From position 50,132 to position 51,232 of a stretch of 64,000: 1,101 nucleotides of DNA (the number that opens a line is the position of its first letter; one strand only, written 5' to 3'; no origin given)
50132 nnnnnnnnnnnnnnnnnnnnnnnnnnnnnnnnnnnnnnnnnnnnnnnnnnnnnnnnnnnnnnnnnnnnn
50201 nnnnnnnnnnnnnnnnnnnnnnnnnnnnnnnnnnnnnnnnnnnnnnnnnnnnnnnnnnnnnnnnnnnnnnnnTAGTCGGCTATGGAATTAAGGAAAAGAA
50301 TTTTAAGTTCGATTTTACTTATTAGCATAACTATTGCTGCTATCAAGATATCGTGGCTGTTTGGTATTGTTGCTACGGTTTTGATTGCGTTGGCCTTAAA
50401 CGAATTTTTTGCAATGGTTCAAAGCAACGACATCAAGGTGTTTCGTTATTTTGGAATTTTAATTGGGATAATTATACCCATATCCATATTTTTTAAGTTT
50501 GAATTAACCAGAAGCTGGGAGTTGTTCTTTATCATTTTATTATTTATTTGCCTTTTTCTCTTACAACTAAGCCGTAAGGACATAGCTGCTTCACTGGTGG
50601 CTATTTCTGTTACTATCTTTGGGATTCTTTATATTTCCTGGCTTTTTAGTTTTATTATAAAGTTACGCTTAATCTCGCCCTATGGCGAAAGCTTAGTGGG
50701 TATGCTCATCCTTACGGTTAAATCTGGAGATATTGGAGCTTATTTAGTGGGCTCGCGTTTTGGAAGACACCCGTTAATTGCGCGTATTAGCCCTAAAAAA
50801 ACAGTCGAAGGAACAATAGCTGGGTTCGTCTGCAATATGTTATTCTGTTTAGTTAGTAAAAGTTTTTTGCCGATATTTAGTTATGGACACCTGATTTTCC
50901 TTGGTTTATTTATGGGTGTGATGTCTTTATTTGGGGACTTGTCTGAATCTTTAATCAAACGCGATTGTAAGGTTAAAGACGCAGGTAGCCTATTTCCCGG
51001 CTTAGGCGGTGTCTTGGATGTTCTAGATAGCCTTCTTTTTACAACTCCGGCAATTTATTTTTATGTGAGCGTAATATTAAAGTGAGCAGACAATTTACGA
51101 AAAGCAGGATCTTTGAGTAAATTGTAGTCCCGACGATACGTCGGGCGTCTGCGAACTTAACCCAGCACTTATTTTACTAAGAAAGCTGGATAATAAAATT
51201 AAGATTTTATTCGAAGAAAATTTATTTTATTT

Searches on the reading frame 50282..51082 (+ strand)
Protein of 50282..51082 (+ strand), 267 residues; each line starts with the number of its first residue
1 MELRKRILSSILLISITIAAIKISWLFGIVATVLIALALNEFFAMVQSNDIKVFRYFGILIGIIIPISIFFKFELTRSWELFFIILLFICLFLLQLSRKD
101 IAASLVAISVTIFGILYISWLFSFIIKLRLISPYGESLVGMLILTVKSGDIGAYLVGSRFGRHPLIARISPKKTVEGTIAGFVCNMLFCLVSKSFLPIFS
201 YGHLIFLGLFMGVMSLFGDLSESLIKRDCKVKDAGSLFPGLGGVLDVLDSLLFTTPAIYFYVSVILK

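Call 84: search_protein_families(library=pfam, proteins=[window:50282-51082:+], max_evalue=0.001)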
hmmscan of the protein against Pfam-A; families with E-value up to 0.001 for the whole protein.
window:50282-51082:+ (267 aa): 2 families
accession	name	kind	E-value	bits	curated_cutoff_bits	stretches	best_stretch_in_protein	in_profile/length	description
PF01148.25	CTP_transf_1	-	3.1e-52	178.5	24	1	5-264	2-263/264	Cytidylyltransferase family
PF01864.22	CarS-like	-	0.00015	22.2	22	1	172-265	51-147/175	CDP-archaeol synthase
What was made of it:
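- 51074..51164 (-): Composite C, stop-side module (long form, with P2 = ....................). The cdsA stop codon TGA (51083-51085) lies in its terminal AAGTGAG. Pfam CTP_transf_1 (call 84).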
